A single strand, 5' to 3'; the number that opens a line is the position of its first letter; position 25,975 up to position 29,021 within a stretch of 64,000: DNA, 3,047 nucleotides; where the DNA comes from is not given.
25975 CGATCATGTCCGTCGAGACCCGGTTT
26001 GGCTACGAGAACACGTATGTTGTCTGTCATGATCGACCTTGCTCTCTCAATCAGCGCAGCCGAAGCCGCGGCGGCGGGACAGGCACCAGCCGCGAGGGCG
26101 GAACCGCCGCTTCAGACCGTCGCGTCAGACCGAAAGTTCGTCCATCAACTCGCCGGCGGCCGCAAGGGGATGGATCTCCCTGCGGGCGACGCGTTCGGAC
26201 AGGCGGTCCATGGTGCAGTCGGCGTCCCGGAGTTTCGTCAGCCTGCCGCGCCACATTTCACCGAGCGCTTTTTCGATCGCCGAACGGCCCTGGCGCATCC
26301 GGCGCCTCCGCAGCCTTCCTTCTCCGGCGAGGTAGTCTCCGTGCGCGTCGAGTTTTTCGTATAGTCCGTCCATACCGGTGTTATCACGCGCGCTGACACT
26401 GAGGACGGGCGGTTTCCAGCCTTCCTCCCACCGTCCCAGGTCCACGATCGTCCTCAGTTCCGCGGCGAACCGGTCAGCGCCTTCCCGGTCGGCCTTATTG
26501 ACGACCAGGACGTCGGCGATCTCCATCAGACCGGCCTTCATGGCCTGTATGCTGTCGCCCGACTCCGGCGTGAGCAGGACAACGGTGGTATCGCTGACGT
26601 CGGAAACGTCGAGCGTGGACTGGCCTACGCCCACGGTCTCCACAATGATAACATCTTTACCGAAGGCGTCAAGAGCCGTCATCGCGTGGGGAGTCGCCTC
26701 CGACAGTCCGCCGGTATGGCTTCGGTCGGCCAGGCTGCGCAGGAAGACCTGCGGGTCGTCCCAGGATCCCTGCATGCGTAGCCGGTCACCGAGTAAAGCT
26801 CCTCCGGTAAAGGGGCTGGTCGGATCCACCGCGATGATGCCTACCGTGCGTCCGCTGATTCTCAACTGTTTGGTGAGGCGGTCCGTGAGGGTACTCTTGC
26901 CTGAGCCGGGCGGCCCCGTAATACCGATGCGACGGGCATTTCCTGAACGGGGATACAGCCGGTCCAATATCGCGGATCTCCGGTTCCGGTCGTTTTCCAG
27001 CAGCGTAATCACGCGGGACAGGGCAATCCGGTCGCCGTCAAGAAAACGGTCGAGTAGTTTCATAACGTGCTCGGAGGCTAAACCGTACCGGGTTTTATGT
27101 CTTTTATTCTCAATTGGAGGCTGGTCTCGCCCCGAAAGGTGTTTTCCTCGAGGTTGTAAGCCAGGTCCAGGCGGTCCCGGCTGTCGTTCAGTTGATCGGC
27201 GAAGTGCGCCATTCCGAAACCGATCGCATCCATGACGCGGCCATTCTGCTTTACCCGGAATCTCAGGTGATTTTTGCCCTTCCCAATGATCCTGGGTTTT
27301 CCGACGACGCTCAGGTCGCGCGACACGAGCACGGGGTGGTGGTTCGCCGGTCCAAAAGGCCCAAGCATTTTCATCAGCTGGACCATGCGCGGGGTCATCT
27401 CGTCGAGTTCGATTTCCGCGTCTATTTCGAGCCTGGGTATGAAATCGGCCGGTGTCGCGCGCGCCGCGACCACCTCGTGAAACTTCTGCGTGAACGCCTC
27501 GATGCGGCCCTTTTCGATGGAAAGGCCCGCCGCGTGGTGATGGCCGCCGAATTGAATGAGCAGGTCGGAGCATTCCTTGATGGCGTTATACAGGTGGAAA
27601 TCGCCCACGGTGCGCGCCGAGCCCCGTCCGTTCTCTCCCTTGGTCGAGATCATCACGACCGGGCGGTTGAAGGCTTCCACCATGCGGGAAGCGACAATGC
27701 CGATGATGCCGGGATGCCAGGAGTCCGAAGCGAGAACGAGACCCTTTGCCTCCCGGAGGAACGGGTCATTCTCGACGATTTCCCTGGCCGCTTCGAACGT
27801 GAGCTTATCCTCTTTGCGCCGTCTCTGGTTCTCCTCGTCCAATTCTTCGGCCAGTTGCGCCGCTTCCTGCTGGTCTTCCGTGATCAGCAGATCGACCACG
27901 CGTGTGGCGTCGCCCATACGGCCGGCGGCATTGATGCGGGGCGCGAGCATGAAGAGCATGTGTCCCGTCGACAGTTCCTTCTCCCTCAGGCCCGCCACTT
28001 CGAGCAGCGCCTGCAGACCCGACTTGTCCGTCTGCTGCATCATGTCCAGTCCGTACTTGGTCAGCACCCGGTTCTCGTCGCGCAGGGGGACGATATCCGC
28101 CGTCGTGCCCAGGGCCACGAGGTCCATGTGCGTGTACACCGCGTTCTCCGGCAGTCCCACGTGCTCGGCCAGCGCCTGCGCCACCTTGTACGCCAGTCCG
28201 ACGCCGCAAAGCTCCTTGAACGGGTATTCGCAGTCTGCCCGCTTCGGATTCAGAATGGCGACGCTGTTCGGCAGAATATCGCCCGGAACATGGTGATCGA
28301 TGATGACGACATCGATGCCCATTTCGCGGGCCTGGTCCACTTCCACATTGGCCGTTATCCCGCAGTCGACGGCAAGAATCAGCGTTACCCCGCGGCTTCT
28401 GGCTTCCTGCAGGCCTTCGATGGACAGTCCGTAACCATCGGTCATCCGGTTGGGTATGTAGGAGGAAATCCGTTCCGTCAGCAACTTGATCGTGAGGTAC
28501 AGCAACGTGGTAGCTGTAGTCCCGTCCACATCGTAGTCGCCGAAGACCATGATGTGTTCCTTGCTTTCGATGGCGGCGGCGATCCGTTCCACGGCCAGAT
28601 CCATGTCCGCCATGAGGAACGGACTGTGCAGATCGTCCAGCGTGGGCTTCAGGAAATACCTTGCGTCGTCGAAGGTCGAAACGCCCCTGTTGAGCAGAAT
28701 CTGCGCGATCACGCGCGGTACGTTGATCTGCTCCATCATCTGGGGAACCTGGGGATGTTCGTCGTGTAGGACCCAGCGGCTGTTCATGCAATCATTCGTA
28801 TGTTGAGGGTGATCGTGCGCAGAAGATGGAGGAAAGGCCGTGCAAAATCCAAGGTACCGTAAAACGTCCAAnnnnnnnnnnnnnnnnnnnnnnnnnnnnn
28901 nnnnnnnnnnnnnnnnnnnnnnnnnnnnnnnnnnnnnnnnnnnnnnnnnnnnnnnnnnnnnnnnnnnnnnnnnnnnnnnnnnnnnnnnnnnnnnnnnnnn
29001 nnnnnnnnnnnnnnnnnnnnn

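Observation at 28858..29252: Unannotated RNase P RNA (rnpB) on the minus strand, constraining the recJ start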

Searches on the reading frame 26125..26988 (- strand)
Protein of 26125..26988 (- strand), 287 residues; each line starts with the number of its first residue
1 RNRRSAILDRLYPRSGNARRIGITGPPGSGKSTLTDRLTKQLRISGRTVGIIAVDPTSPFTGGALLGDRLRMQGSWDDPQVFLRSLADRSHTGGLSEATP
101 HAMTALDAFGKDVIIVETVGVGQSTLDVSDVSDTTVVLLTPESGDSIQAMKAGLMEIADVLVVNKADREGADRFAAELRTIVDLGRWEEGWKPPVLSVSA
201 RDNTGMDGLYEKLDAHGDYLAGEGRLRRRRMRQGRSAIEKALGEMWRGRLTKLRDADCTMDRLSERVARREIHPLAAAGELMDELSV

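Call 16: search_protein_families(library=pfam, proteins=[window:26125-26988:-], max_evalue=0.01)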
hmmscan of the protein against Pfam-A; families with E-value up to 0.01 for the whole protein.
window:26125-26988:- (287 aa): 14 families
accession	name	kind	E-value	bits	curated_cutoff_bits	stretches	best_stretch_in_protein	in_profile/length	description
PF03308.22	MeaB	-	1.2e-81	274.1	23.1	1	5-238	20-256/273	Methylmalonyl Co-A mutase-associated GTPase MeaB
PF00009.33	GTP_EFTU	-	3.5e-07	30.4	26.5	1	18-44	3-29/188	Elongation factor Tu GTP binding domain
PF02492.25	cobW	-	1.6e-06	28.2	20.7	0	21-52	3-33/180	CobW/HypB/UreG, nucleotide-binding domain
PF13191.12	AAA_16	-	1.2e-05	26.3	32.6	1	5-186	10-128/167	AAA ATPase domain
PF13401.12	AAA_22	-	1.8e-05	25.5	27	1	21-69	8-54/130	AAA domain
PF03029.23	ATP_bind_1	-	2.9e-05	24.4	27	1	23-58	1-36/240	Conserved hypothetical ATP binding protein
PF03266.21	NTPase_1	-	0.00012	22.4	23.9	1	20-50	1-31/168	NTPase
PF13238.12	AAA_18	-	0.00014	22.7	29.4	1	21-46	1-25/128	AAA domain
PF13555.12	AAA_29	-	0.00077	19.6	27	1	22-38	26-42/61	P-loop containing region of AAA domain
PF03193.22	RsgA_GTPase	-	0.0012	19.1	30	0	21-44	109-132/174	RsgA GTPase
PF01926.29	MMR_HSR1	-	0.0014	19.2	21.9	0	20-46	1-27/113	50S ribosome-binding GTPase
PF00005.33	ABC_tran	-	0.0015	19.6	25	1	19-49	12-39/137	ABC transporter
PF13521.12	AAA_28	-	0.006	17.3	27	1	20-41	1-22/164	AAA domain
PF08433.16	KTI12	-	0.0066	16.4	22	0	23-53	6-36/271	Chromatin associated protein KTI12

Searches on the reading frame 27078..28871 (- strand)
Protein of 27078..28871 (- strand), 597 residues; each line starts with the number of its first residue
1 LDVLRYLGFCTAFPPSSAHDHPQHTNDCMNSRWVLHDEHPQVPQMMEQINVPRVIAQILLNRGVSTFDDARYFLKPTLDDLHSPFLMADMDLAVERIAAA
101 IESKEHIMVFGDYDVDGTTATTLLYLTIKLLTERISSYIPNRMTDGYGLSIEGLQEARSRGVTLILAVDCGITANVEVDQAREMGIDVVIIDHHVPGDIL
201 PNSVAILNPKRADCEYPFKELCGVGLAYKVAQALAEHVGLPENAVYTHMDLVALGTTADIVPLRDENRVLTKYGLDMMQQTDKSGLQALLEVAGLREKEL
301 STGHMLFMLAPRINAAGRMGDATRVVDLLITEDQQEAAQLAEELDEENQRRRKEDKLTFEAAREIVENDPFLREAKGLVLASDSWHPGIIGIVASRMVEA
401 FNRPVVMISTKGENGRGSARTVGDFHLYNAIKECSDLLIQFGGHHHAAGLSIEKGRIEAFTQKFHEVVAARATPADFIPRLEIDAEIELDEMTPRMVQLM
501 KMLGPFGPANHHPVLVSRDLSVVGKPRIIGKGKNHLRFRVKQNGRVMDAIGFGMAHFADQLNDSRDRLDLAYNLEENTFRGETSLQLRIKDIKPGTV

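Call 8: find_homologous_proteins(query=window:27078-28871:-, max_evalue=1e-30)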
Query window:27078-28871:- (597 aa): 8000 proteins with E <= 1e-30 among 8000 candidates; the best 120 are listed.
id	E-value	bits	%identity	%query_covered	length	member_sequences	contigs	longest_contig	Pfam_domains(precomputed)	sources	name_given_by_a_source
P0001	0.0e+0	1247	98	95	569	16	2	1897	PF01368.28,PF17768.8,PF02272.25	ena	-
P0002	0.0e+0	1238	97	95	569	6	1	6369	PF01368.28,PF17768.8,PF02272.25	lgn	-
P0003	0.0e+0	1228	96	95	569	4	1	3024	PF01368.28,PF17768.8,PF02272.25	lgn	-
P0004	0.0e+0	1172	92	95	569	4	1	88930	PF01368.28,PF17768.8,PF02272.25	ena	-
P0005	0.0e+0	1156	91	95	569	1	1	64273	PF01368.28,PF17768.8,PF02272.25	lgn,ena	-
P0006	0.0e+0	1154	91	95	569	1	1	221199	PF01368.28,PF17768.8,PF02272.25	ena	-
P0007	0.0e+0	1152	90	95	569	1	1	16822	PF01368.28,PF17768.8,PF02272.25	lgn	-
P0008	0.0e+0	1152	91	95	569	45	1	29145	PF01368.28,PF17768.8,PF02272.25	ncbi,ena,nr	ncbi:MAG: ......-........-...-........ exonuclease RecJ [Gemmatimonadetes bacterium]|nr:single-stran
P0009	0.0e+0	1152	90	95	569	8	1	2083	PF01368.28,PF17768.8,PF02272.25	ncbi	-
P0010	0.0e+0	1147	90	95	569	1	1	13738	PF01368.28,PF17768.8,PF02272.25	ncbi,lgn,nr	ncbi:MAG: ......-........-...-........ exonuclease RecJ [Gemmatimonadetes bacterium]|nr:single-stran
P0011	0.0e+0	1146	89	95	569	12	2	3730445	PF01368.28,PF17768.8,PF02272.25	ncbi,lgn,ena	-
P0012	0.0e+0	1146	90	95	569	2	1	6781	PF01368.28,PF17768.8,PF02272.25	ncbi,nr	ncbi:MAG: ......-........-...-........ exonuclease RecJ [Gemmatimonadota bacterium]|nr:single-strand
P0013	0.0e+0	1145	90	95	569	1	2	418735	PF01368.28,PF17768.8,PF02272.25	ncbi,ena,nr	ncbi:MAG: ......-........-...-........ exonuclease RecJ [Gemmatimonadetes bacterium]|nr:single-stran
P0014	0.0e+0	1142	90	95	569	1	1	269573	PF01368.28,PF17768.8,PF02272.25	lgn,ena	-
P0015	0.0e+0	1142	90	95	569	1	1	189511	PF01368.28,PF17768.8,PF02272.25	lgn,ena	-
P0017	0.0e+0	1140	89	95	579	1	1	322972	PF01368.28,PF17768.8,PF02272.25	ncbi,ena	-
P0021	0.0e+0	1130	85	100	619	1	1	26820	PF01368.28,PF17768.8,PF02272.25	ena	-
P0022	0.0e+0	1128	91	92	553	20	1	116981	PF01368.28,PF17768.8,PF02272.25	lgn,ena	-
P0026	0.0e+0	1108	90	92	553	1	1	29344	PF01368.28,PF17768.8,PF02272.25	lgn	-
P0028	0.0e+0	1104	90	93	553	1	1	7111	PF01368.28,PF17768.8,PF02272.25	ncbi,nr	ncbi:MAG: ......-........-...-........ exonuclease RecJ [Gemmatimonadota bacterium]|nr:single-strand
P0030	0.0e+0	1057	79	99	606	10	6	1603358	PF01368.28,PF17768.8,PF02272.25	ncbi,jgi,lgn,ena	-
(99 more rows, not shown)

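Call 9: find_related_loci(query=window:27081-28787:-, collection=genome_contigs, flank=4000)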
Query window:27081-28787:- (569 aa) in genome_contigs; peptide patterns used: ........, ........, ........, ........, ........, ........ (x = any residue, [..] = any of these).
118 stretches matched a pattern; 55 encode a relative of the query (tblastn E <= 1e-3); 55 distinct loci.
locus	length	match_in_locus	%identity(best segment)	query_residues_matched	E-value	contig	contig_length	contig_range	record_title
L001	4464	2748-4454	99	1-569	0e+0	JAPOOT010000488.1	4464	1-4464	MAG: Gemmatimonadetes bacterium isolate APA_bin_41 c_000000274016, whole genome shotgun sequence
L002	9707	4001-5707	97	1-569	0e+0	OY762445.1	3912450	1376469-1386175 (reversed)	MAG: bacterium isolate 4d88f91b-64ba-49ef-9c7d-4906d56127d1 genome assembly, chromosome: 1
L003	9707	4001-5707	89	1-569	0e+0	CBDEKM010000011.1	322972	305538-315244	MAG: bacterium isolate fecf1fe2-d5d3-4dbd-a99f-11e0e87e1ef0 genome assembly, contig: contig_11, whole genome shotgun seq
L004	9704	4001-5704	91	1-568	0e+0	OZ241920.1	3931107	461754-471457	MAG: bacterium isolate c159a2c7-7ae9-43f8-b1c6-a8821b09048b genome assembly, chromosome: 1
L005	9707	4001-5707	90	1-569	0e+0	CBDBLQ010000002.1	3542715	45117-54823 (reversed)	MAG: bacterium isolate 7e3eab2d-bf14-4947-a8f9-fc6ddb354d52 genome assembly, contig: contig_2, whole genome shotgun sequ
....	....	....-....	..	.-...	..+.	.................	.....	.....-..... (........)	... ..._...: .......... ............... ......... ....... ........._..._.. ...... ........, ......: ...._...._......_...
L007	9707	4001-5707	89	1-569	0e+0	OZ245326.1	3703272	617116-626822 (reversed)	MAG: bacterium isolate 5c86cc85-80a8-49d9-b8ce-0f4659ada66a genome assembly, chromosome: 1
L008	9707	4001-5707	90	1-569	0e+0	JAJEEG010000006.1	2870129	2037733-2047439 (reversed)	MAG: Candidatus Latescibacterota bacterium isolate p16x34bins.14 k141_287726, whole genome shotgun sequence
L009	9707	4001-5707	90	1-569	0e+0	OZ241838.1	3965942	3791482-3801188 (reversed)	MAG: bacterium isolate 834f4656-8c40-439b-be50-31c876aeaf38 genome assembly, chromosome: 1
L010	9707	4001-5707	89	1-569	0e+0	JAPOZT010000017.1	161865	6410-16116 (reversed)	MAG: Gemmatimonadetes bacterium isolate IRC1_bin_16 NODE_82_length_161865_cov_21.7437, whole genome shotgun sequence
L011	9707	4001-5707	89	1-569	0e+0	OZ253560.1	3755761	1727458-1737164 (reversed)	MAG: bacterium isolate 97c2cdc3-07c5-4390-9168-6b920e0bec44 genome assembly, chromosome: 1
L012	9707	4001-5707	89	1-569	0e+0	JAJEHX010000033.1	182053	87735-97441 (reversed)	MAG: Candidatus Latescibacterota bacterium isolate p16x63bins.21 k141_662955, whole genome shotgun sequence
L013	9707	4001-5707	90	1-569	0e+0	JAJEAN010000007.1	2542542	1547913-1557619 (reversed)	MAG: Candidatus Latescibacterota bacterium isolate jk18x7bins.54 k141_2599900, whole genome shotgun sequence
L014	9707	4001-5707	81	1-569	0e+0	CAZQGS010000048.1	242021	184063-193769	MAG TPA_asm: uncultured Gemmatimonadota bacterium isolate SRP092796_co1_140 genome assembly, contig: k141_6659528, whole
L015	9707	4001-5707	91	1-569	0e+0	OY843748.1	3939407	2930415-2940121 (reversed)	MAG: bacterium isolate 9408d56b-0626-48ff-8cc4-40385ffb9045 genome assembly, chromosome: 1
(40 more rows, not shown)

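Call 16: search_protein_families(library=pfam, proteins=[window:27081-28787:-], max_evalue=0.01)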
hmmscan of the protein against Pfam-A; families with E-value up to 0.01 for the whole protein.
window:27081-28787:- (569 aa): 3 families
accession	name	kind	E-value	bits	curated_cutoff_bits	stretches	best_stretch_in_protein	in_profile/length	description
PF17768.7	RecJ_OB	-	3.8e-31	107.8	27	1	455-563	1-107/107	RecJ OB domain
PF01368.27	DHH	-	4e-25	88.9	28.1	1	78-228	1-125/125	DHH family, N-terminal domain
PF02272.25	DHHA1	-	2.3e-15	57.3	25.9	1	349-441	4-101/102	DHHA1 domain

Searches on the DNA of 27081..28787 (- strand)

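Call 11: search_rna_families(sources=[L020, L021, L022, L023, L024, L025, L026, L027, L028, L029, L030, L031, L032, L033, L036, L052], threshold=gathering)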
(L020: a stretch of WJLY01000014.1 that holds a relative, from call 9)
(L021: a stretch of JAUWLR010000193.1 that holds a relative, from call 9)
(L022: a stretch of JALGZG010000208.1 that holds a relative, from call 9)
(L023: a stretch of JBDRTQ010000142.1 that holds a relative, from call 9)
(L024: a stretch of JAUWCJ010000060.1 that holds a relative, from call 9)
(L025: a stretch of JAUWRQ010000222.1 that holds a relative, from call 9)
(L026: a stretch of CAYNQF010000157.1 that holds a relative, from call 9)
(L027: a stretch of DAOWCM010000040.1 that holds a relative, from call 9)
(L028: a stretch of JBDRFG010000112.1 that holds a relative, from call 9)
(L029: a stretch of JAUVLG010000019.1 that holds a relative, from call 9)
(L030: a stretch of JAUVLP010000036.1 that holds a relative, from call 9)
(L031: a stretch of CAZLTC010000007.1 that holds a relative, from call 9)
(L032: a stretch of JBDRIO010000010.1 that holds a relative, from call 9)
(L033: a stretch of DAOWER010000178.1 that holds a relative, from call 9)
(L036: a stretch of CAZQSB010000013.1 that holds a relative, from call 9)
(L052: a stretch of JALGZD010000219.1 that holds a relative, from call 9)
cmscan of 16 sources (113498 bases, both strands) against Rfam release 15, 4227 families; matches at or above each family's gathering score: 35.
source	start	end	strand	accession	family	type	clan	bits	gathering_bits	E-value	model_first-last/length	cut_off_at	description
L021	7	383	+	RF00010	RNaseP_bact_a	Gene; ribozyme;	CL00002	303.5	100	4.2e-98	1-367/367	no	Bacterial RNase P class A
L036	3540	3919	+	RF00010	RNaseP_bact_a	Gene; ribozyme;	CL00002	301.5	100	1.9e-97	1-367/367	no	Bacterial RNase P class A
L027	2470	2846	+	RF00010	RNaseP_bact_a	Gene; ribozyme;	CL00002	300.3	100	4.9e-97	1-367/367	no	Bacterial RNase P class A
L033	2347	2723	+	RF00010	RNaseP_bact_a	Gene; ribozyme;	CL00002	299.8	100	7.4e-97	1-367/367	no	Bacterial RNase P class A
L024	3507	3883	+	RF00010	RNaseP_bact_a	Gene; ribozyme;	CL00002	299.2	100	1.2e-96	1-367/367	no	Bacterial RNase P class A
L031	3547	3919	+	RF00010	RNaseP_bact_a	Gene; ribozyme;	CL00002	299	100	1.4e-96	1-367/367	no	Bacterial RNase P class A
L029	1816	2194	+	RF00010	RNaseP_bact_a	Gene; ribozyme;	CL00002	298.4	100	2.2e-96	1-367/367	no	Bacterial RNase P class A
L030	1810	2202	+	RF00010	RNaseP_bact_a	Gene; ribozyme;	CL00002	297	100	6.3e-96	1-367/367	no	Bacterial RNase P class A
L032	3543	3922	+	RF00010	RNaseP_bact_a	Gene; ribozyme;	CL00002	296.2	100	1.2e-95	1-367/367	no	Bacterial RNase P class A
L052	3548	3938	+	RF00010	RNaseP_bact_a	Gene; ribozyme;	CL00002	295.8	100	1.6e-95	1-367/367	no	Bacterial RNase P class A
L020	3563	3934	+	RF00010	RNaseP_bact_a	Gene; ribozyme;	CL00002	292.3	100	2.6e-94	1-367/367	no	Bacterial RNase P class A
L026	53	424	+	RF00010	RNaseP_bact_a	Gene; ribozyme;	CL00002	290.5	100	1.1e-93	1-367/367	no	Bacterial RNase P class A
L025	861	1239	+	RF00010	RNaseP_bact_a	Gene; ribozyme;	CL00002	286.6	100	2.1e-92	1-367/367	no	Bacterial RNase P class A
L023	1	373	+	RF00010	RNaseP_bact_a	Gene; ribozyme;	CL00002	276.7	100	5e-89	8-367/367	5'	Bacterial RNase P class A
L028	1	231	+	RF00010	RNaseP_bact_a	Gene; ribozyme;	CL00002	170.5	100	5.1e-53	142-367/367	5'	Bacterial RNase P class A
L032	1945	2018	+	RF00005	tRNA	Gene; tRNA;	CL00001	75.4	29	1.9e-14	1-71/71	no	tRNA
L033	735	808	+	RF00005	tRNA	Gene; tRNA;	CL00001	75.4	29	1.9e-14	1-71/71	no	tRNA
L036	1869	1942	+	RF00005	tRNA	Gene; tRNA;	CL00001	75.4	29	1.9e-14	1-71/71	no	tRNA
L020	1797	1868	+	RF00005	tRNA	Gene; tRNA;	CL00001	74.1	29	4.2e-14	1-71/71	no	tRNA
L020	1888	1961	+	RF00005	tRNA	Gene; tRNA;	CL00001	74.1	29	4.3e-14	1-71/71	no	tRNA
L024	1808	1879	+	RF00005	tRNA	Gene; tRNA;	CL00001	74.1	29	4.2e-14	1-71/71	no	tRNA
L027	717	788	+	RF00005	tRNA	Gene; tRNA;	CL00001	74.1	29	4.2e-14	1-71/71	no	tRNA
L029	5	76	+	RF00005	tRNA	Gene; tRNA;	CL00001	74.1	29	4.2e-14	1-71/71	no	tRNA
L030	62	133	+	RF00005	tRNA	Gene; tRNA;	CL00001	74.1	29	4.2e-14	1-71/71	no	tRNA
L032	1855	1926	+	RF00005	tRNA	Gene; tRNA;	CL00001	74.1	29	4.2e-14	1-71/71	no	tRNA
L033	643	714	+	RF00005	tRNA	Gene; tRNA;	CL00001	74.1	29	4.2e-14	1-71/71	no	tRNA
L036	1776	1847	+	RF00005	tRNA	Gene; tRNA;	CL00001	74.1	29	4.2e-14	1-71/71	no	tRNA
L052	1716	1787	+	RF00005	tRNA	Gene; tRNA;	CL00001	74.1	29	4.2e-14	1-71/71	no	tRNA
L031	1971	2044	+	RF00005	tRNA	Gene; tRNA;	CL00001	72.5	29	1.2e-13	1-71/71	no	tRNA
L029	97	170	+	RF00005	tRNA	Gene; tRNA;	CL00001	72.1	29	1.5e-13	1-71/71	no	tRNA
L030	155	228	+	RF00005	tRNA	Gene; tRNA;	CL00001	72.1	29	1.5e-13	1-71/71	no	tRNA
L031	1880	1951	+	RF00005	tRNA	Gene; tRNA;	CL00001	72.1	29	1.5e-13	1-71/71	no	tRNA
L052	1809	1882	+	RF00005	tRNA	Gene; tRNA;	CL00001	72.1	29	1.5e-13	1-71/71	no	tRNA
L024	1900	1973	+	RF00005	tRNA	Gene; tRNA;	CL00001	70.6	29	3.8e-13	1-71/71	no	tRNA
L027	809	882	+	RF00005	tRNA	Gene; tRNA;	CL00001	69.3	29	8.7e-13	1-71/71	no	tRNA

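Call 12: search_rna_families(sources=[L034, L035, L037, L038, L039, L040, L041, L042, L043, L044, L045, L046, L047, L048, L049, L050, L051, L054], threshold=gathering)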
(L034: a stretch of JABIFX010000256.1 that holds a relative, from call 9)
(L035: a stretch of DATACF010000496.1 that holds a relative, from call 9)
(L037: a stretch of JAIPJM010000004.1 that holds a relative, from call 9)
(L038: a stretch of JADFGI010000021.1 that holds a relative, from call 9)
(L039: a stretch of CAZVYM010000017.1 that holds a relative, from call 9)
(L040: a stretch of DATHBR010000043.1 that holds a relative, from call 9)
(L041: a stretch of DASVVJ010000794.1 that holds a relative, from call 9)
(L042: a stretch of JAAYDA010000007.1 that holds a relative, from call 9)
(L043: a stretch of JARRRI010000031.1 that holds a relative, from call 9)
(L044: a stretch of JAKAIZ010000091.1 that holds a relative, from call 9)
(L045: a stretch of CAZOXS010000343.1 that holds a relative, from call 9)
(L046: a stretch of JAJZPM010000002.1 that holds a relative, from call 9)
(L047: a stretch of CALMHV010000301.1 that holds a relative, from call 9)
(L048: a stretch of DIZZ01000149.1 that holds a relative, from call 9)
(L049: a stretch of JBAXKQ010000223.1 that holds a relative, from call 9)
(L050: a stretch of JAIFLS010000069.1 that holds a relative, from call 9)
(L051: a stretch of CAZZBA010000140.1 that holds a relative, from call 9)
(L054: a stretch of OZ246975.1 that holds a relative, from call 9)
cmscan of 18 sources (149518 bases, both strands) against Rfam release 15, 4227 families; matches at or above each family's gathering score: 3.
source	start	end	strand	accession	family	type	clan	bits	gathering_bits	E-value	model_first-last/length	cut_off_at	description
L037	1210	1703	+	RF00010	RNaseP_bact_a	Gene; ribozyme;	CL00002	249.4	100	1.2e-79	1-367/367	no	Bacterial RNase P class A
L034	3496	3887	+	RF00010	RNaseP_bact_a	Gene; ribozyme;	CL00002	241.9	100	4e-77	1-367/367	no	Bacterial RNase P class A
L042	51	124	+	RF00029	Intron_gpII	Intron;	-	42.2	40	0.00015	1-77/77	no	Group II catalytic intron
